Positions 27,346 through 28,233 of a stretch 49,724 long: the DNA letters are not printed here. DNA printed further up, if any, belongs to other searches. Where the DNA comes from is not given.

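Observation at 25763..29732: Five-gene minus-strand cluster: KaiC-like ATPase, UbiA prenyltransferase, V4R protein, GGR-like flavoprotein and an Asp-motif membrane protein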

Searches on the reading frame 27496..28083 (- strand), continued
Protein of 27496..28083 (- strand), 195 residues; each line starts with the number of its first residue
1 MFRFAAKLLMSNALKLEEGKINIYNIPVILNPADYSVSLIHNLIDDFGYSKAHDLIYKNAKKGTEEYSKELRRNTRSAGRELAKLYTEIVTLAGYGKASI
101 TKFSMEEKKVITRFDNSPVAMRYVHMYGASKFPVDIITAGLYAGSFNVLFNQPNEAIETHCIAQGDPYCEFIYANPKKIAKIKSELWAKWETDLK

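Call 37: search_protein_families(library=ncbifam, proteins=[L012:2054-2899:+, L015:2291-3157:+, L013:9117-9986:+, L017:1986-2867:+, L018:2941-3819:+, L013:10510-11652:-, L017:154-1455:+, L004:980-2056:+], max_evalue=1e-8)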
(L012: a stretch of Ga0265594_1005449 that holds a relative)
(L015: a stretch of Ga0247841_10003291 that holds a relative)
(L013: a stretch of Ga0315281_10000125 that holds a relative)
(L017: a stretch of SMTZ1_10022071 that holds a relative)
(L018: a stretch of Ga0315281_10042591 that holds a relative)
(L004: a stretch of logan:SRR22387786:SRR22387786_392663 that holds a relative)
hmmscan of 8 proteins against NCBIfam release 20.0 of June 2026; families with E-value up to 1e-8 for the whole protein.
L012:2054-2899:+ (281 aa): 15 families
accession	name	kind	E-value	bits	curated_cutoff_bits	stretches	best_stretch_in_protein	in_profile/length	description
NF009523.0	PRK12884.1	equivalog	4.4e-31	108.1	269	1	3-253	3-249/279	prenyltransferase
NF005742.0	PRK07566.1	equivalog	9.9e-31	107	313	1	42-253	69-283/315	chlorophyll synthase ChlG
TIGR01476.1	chlor_syn_BchG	subfamily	4.9e-29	101.7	212.3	1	36-269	35-270/283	(bacterio)chlorophyll synthase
NF009521.0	PRK12882.1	equivalog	5e-24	85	296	1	7-244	8-244/280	geranylgeranylglycerol-phosphate geranylgeranyltransferase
NF009522.0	PRK12883.1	equivalog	4.3e-22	78.9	353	1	5-254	4-247/279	geranylgeranylglycerol-phosphate geranylgeranyltransferase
TIGR02056.1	ChlG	equivalog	1.2e-18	67.8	436.45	1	54-257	71-282/306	chlorophyll synthase ChlG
NF009058.0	PRK12392.1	subfamily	2.7e-16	59.5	494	1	35-247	48-272/333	bacteriochlorophyll c synthase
NF009513.0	PRK12872.1-3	equivalog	1.1e-15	57.9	288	1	28-245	44-259/293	prenyltransferase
NF009525.0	PRK12887.1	equivalog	2.6e-15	56.6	226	1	55-243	72-270/310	homogentisate phytyltransferase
NF009512.0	PRK12872.1-1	equivalog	3.6e-14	53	278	1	33-243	35-263/303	geranylgeranylglycerol-phosphate geranylgeranyltransferase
NF009524.0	PRK12886.1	equivalog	8.3e-13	48.3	387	1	16-271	24-275/291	prenyltransferase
TIGR01475.1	ubiA_other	subfamily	9e-13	48.3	180.8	1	11-269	9-269/282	UbiA-like polyprenyltransferase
NF009609.0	PRK13106.1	equivalog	5.4e-11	42.4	349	1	22-274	33-291/301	prenyltransferase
NF035940.1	prenyl_rel_EboC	equivalog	4.7e-09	36.1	250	0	33-245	35-230/292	UbiA-like protein EboC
NF009526.0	PRK12888.1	equivalog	6e-09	35.7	364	1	16-273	31-287/301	4-hydroxybenzoate octaprenyltransferase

L015:2291-3157:+ (288 aa): 16 families
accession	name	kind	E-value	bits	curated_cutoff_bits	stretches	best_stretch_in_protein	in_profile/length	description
NF009523.0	PRK12884.1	equivalog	9.2e-36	123.5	269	1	8-285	3-275/279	prenyltransferase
NF009521.0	PRK12882.1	equivalog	1.1e-30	106.8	296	1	12-266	8-262/280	geranylgeranylglycerol-phosphate geranylgeranyltransferase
NF005742.0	PRK07566.1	equivalog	2e-30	106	313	1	30-250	49-278/315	chlorophyll synthase ChlG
TIGR01476.1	chlor_syn_BchG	subfamily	7.8e-28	97.7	212.3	1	53-276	49-273/283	(bacterio)chlorophyll synthase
NF009522.0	PRK12883.1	equivalog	6.6e-24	84.9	353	1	27-241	21-231/279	geranylgeranylglycerol-phosphate geranylgeranyltransferase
NF009512.0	PRK12872.1-1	equivalog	1.5e-21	77.3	278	1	29-280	26-297/303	geranylgeranylglycerol-phosphate geranylgeranyltransferase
NF009525.0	PRK12887.1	equivalog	3.1e-21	76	226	1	52-243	62-263/310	homogentisate phytyltransferase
NF009058.0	PRK12392.1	subfamily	2e-20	73.1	494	1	26-241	31-260/333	bacteriochlorophyll c synthase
TIGR02056.1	ChlG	equivalog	2e-19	70.3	436.45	1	52-256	64-277/306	chlorophyll synthase ChlG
NF009513.0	PRK12872.1-3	equivalog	7.2e-19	68.4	288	1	27-247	36-254/293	prenyltransferase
NF035940.1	prenyl_rel_EboC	equivalog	7.3e-14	51.8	250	1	16-182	6-174/292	UbiA-like protein EboC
TIGR01475.1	ubiA_other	subfamily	3.7e-13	49.6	180.8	1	29-273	22-274/282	UbiA-like polyprenyltransferase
TIGR01473.1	cyoE_ctaB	equivalog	3.4e-11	43.5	210.3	1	11-158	2-151/281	heme o synthase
NF045897.1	SCO3242_trans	equivalog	4.8e-11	42.8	260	1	29-133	19-120/287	SCO3242 family prenyltransferase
NF009524.0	PRK12886.1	equivalog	7.2e-10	38.7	387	1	21-267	24-267/291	prenyltransferase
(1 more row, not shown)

L013:9117-9986:+ (289 aa): 13 families
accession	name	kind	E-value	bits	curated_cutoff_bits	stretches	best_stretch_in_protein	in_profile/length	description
NF009523.0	PRK12884.1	equivalog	5.9e-33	114.2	269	1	1-269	4-269/279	prenyltransferase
NF005742.0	PRK07566.1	equivalog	1.9e-30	106.1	313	1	50-223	82-259/315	chlorophyll synthase ChlG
NF009521.0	PRK12882.1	equivalog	2.2e-28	99.3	296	1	3-247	7-250/280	geranylgeranylglycerol-phosphate geranylgeranyltransferase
TIGR01476.1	chlor_syn_BchG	subfamily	1.1e-24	87.4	212.3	1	18-219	21-223/283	(bacterio)chlorophyll synthase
NF009522.0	PRK12883.1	equivalog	5.4e-20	72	353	1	4-278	6-275/279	geranylgeranylglycerol-phosphate geranylgeranyltransferase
TIGR02056.1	ChlG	equivalog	6.8e-17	62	436.45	1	49-249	69-274/306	chlorophyll synthase ChlG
NF009058.0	PRK12392.1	subfamily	6.2e-16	58.4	494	1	17-255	34-280/333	bacteriochlorophyll c synthase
NF035940.1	prenyl_rel_EboC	equivalog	2.2e-14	53.5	250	1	4-172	2-182/292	UbiA-like protein EboC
NF009513.0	PRK12872.1-3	equivalog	5e-14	52.5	288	1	35-282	54-291/293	prenyltransferase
TIGR01473.1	cyoE_ctaB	equivalog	1.9e-13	50.8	210.3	1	3-274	2-273/281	heme o synthase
TIGR01475.1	ubiA_other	subfamily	2.4e-11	43.6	180.8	1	3-224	4-228/282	UbiA-like polyprenyltransferase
NF009525.0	PRK12887.1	equivalog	4.3e-10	39.4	226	1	52-216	72-245/310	homogentisate phytyltransferase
NF009512.0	PRK12872.1-1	equivalog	5.8e-09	35.9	278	0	26-214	34-235/303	geranylgeranylglycerol-phosphate geranylgeranyltransferase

L017:1986-2867:+ (293 aa): 17 families
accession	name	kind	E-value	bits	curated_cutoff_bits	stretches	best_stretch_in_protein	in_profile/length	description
NF009523.0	PRK12884.1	equivalog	6.3e-34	117.4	269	1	10-258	8-252/279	prenyltransferase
NF005742.0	PRK07566.1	equivalog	3.9e-30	105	313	1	43-264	67-295/315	chlorophyll synthase ChlG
NF009521.0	PRK12882.1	equivalog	8.3e-30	104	296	1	12-251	8-248/280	geranylgeranylglycerol-phosphate geranylgeranyltransferase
TIGR01476.1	chlor_syn_BchG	subfamily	2.8e-27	95.9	212.3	1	39-256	36-255/283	(bacterio)chlorophyll synthase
NF009522.0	PRK12883.1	equivalog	1.6e-24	86.9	353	1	14-219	8-211/279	geranylgeranylglycerol-phosphate geranylgeranyltransferase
NF009525.0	PRK12887.1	equivalog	1.6e-24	86.8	226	1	60-258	73-276/310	homogentisate phytyltransferase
NF009058.0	PRK12392.1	subfamily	3.6e-21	75.6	494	1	37-267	46-287/333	bacteriochlorophyll c synthase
TIGR02056.1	ChlG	equivalog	9.5e-17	61.5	436.45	1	43-270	56-290/306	chlorophyll synthase ChlG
NF009513.0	PRK12872.1-3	equivalog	3.3e-15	56.4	288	1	23-264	36-276/293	prenyltransferase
TIGR01475.1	ubiA_other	subfamily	9.3e-14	51.5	180.8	1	21-258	18-253/282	UbiA-like polyprenyltransferase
TIGR01473.1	cyoE_ctaB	equivalog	2.8e-13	50.3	210.3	1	17-275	8-265/281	heme o synthase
NF009511.0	PRK12871.1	equivalog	8.6e-13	48.3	281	1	75-240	86-255/297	prenyltransferase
NF006088.0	PRK08238.1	equivalog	1.3e-11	43.9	351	1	41-189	227-372/482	UbiA family prenyltransferase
NF035940.1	prenyl_rel_EboC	equivalog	4.6e-10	39.4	250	1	12-168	2-162/292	UbiA-like protein EboC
NF009512.0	PRK12872.1-1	equivalog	9.3e-10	38.5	278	0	40-281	38-297/303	geranylgeranylglycerol-phosphate geranylgeranyltransferase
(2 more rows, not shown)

L018:2941-3819:+ (292 aa): 18 families
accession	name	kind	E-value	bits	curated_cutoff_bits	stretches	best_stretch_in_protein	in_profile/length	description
NF009523.0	PRK12884.1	equivalog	3e-35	121.8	269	1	23-278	19-268/279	prenyltransferase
NF005742.0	PRK07566.1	equivalog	6.4e-31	107.6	313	1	24-260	43-289/315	chlorophyll synthase ChlG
NF009521.0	PRK12882.1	equivalog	4.6e-27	95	296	1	10-244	7-241/280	geranylgeranylglycerol-phosphate geranylgeranyltransferase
TIGR01476.1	chlor_syn_BchG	subfamily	5.5e-25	88.4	212.3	1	24-256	16-257/283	(bacterio)chlorophyll synthase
NF009522.0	PRK12883.1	equivalog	5.7e-25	88.4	353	1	13-224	8-221/279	geranylgeranylglycerol-phosphate geranylgeranyltransferase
NF009058.0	PRK12392.1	subfamily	2.5e-23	82.7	494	1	37-257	47-278/333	bacteriochlorophyll c synthase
NF009513.0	PRK12872.1-3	equivalog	6.3e-21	75.2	288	1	38-251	51-264/293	prenyltransferase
NF009525.0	PRK12887.1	equivalog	2.5e-19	69.7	226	1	58-240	72-262/310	homogentisate phytyltransferase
TIGR02056.1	ChlG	equivalog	1.3e-17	64.3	436.45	1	24-255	32-278/306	chlorophyll synthase ChlG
TIGR01473.1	cyoE_ctaB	equivalog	3.3e-15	56.6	210.3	1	20-274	12-265/281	heme o synthase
TIGR01475.1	ubiA_other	subfamily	1.4e-12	47.7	180.8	1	10-249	7-244/282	UbiA-like polyprenyltransferase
NF006088.0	PRK08238.1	equivalog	2.3e-12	46.3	351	1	41-186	228-370/482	UbiA family prenyltransferase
NF010117.0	PRK13591.1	equivalog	2.3e-10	40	238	1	43-249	61-267/307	prenyltransferase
NF003349.0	PRK04375.1-2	equivalog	5.9e-10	38.8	246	1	7-272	24-292/318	heme o synthase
NF035940.1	prenyl_rel_EboC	equivalog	1.1e-09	38.1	250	1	21-143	12-139/292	UbiA-like protein EboC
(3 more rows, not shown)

L013:10510-11652:- (380 aa): 14 families
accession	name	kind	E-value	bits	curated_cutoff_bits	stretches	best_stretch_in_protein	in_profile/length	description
TIGR02032.1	GG-red-SF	subfamily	4.6e-55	187.4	158.8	1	6-299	3-295/297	geranylgeranyl reductase family protein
TIGR02023.1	BchP-ChlP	subfamily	2.2e-45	155.3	343.3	1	5-333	2-337/388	geranylgeranyl diphosphate reductase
TIGR02028.1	ChlP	equivalog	1.3e-28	99.9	505.3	1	6-333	3-347/398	geranylgeranyl reductase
NF045655.1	MkRedMenJ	equivalog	2.4e-20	72.8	700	1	3-328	4-343/406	menaquinone reductase MenJ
NF008519.0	PRK11445.1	equivalog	1.6e-19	70.4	303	1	1-329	1-328/355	FAD-binding protein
NF049967.1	QhpG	equivalog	1.8e-18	66.7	240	1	6-142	1-138/423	flavin-dependent monooxygenase QhpG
NF041080.1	DGGGPL_reductase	equivalog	2.1e-16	59.9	580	1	4-304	2-314/447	digeranylgeranylglycerophospholipid reductase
NF041160.1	DGGPL_Thplmales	equivalog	4.1e-14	52.3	780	1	1-300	1-309/396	digeranylgeranylglycerophospholipid reductase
NF005243.0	PRK06753.1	equivalog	6e-11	41.8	365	1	5-154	2-160/374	hypothetical protein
NF041385.1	Dggglyphlred_Halo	equivalog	5.1e-10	38.4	700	0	2-110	3-113/405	digeranylgeranylglycerophospholipid reductase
NF038171.1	maturase_LodB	equivalog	8.4e-10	38.3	400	0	5-143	1-158/361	lysine-epsilon-oxidase maturase LodB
TIGR01316.1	gltA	equivalog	2.7e-09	36.3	471.75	1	4-67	134-192/449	NADPH-dependent glutamate synthase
NF038174.1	maturase_GoxB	equivalog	3.3e-09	36.2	400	0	80-158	87-167/358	glycine oxidase maturase GoxB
TIGR01988.1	Ubi-OHases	subfamily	3.8e-09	35.9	224.65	0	5-152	1-171/387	ubiquinone biosynthesis hydroxylase, UbiH/UbiF/VisC/COQ6 family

L017:154-1455:+ (433 aa): 17 families
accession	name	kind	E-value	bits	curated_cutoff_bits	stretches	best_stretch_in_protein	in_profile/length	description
NF005560.0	PRK07233.1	equivalog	9.2e-45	153.3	252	1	7-429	3-430/435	hypothetical protein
TIGR00562.1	proto_IX_ox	equivalog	3.1e-29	101.9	97.85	2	6-180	4-175/470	protoporphyrinogen oxidase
NF008845.0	PRK11883.1-5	equivalog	2.7e-24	85.3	560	2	4-175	4-181/468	protoporphyrinogen oxidase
NF005547.0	PRK07208.1-3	equivalog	2.8e-22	79.1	380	1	2-394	2-403/465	hypothetical protein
TIGR03467.1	HpnE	equivalog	2.8e-20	73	283.05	1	8-428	2-429/430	hydroxysqualene dehydroxylase HpnE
NF005548.0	PRK07208.1-4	equivalog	2.8e-16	59.2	389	1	4-163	3-152/488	hypothetical protein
NF008841.0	PRK11883.1-1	equivalog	5.1e-15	55.3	517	1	4-427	3-447/453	protoporphyrinogen oxidase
NF058655.1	CrtID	equivalog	3.1e-13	49.4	640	1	8-70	2-69/478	bifunctional phytoene desaturase/3,4-desaturase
NF005545.0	PRK07208.1-1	equivalog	8.6e-13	47.5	451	1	2-164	5-157/504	hypothetical protein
TIGR02731.1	phytoene_desat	equivalog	9.5e-13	47.7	569.4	1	8-427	3-452/453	15-cis-phytoene desaturase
NF053556.1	prodigi_MAP_PigB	equivalog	4.5e-12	45.2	850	0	5-51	155-199/659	prodigiosin MAP biosynthesis oxidoreductase PigB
NF009081.0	PRK12416.1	equivalog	2.9e-11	43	702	1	7-217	4-219/466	protoporphyrinogen oxidase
TIGR02734.1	crtI_fam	subfamily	4.2e-11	42.2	238.1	1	7-56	1-50/504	phytoene desaturase family protein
NF005546.0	PRK07208.1-2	equivalog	1.3e-10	40.5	418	0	3-47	3-48/527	hypothetical protein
NF045637.1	carotdesatCrtDProt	equivalog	1.6e-10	40.1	580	0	8-49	2-43/485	1-hydroxycarotenoid 3,4-desaturase CrtD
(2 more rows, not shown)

L004:980-2056:+ (358 aa): 9 families
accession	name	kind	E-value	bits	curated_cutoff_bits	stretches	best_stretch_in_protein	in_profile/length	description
NF008519.0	PRK11445.1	equivalog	4.9e-72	243.1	303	1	11-354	2-350/355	FAD-binding protein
TIGR02032.1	GG-red-SF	subfamily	1.1e-44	153.3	158.8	1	13-302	1-295/297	geranylgeranyl reductase family protein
TIGR02023.1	BchP-ChlP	subfamily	3.1e-31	108.8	343.3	1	13-309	1-303/388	geranylgeranyl diphosphate reductase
TIGR02028.1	ChlP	equivalog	2e-15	56.5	505.3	1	149-309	147-309/398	geranylgeranyl reductase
TIGR01988.1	Ubi-OHases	subfamily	1.3e-12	47.3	224.65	0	111-174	114-177/387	ubiquinone biosynthesis hydroxylase, UbiH/UbiF/VisC/COQ6 family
NF041080.1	DGGGPL_reductase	equivalog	2.3e-12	46.5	580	1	12-307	1-314/447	digeranylgeranylglycerophospholipid reductase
NF004829.0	PRK06183.1-3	subfamily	4.2e-10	39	390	0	119-169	129-182/520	bifunctional 3-(3-hydroxy-phenyl)propionate/3-hydroxycinnamic acid hydroxylase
NF005761.0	PRK07588.1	equivalog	1.5e-09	37.3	454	0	272-342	281-354/392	FAD-binding domain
NF033113.0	halo_ClmS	equivalog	6.7e-09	34.8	900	0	100-304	103-321/570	chloramphenicol-biosynthetic FADH2-dependent halogenase CmlS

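Call 43: search_solved_structures(query=A2, max_evalue=1, show_alignments=2)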
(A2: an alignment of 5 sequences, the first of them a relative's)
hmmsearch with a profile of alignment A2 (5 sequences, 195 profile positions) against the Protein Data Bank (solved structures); distinct sequences matched with E-value up to 1: 5.
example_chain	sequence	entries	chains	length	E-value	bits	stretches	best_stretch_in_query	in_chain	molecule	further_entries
5kbe_A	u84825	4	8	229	0.015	18.3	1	106-173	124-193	MopR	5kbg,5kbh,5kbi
3w0d_A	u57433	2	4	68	0.064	16.2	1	106-161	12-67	Elastase inhibitor AFUEI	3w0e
7vqf_A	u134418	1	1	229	0.21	14.5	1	108-173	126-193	Phenol sensing regulator, MopR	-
5fru_A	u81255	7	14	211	0.39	13.6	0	16-172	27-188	Positive phenol-degradative gene regulator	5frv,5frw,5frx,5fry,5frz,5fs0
4m0g_A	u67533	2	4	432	0.71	12.8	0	94-142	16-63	Adenylosuccinate synthetase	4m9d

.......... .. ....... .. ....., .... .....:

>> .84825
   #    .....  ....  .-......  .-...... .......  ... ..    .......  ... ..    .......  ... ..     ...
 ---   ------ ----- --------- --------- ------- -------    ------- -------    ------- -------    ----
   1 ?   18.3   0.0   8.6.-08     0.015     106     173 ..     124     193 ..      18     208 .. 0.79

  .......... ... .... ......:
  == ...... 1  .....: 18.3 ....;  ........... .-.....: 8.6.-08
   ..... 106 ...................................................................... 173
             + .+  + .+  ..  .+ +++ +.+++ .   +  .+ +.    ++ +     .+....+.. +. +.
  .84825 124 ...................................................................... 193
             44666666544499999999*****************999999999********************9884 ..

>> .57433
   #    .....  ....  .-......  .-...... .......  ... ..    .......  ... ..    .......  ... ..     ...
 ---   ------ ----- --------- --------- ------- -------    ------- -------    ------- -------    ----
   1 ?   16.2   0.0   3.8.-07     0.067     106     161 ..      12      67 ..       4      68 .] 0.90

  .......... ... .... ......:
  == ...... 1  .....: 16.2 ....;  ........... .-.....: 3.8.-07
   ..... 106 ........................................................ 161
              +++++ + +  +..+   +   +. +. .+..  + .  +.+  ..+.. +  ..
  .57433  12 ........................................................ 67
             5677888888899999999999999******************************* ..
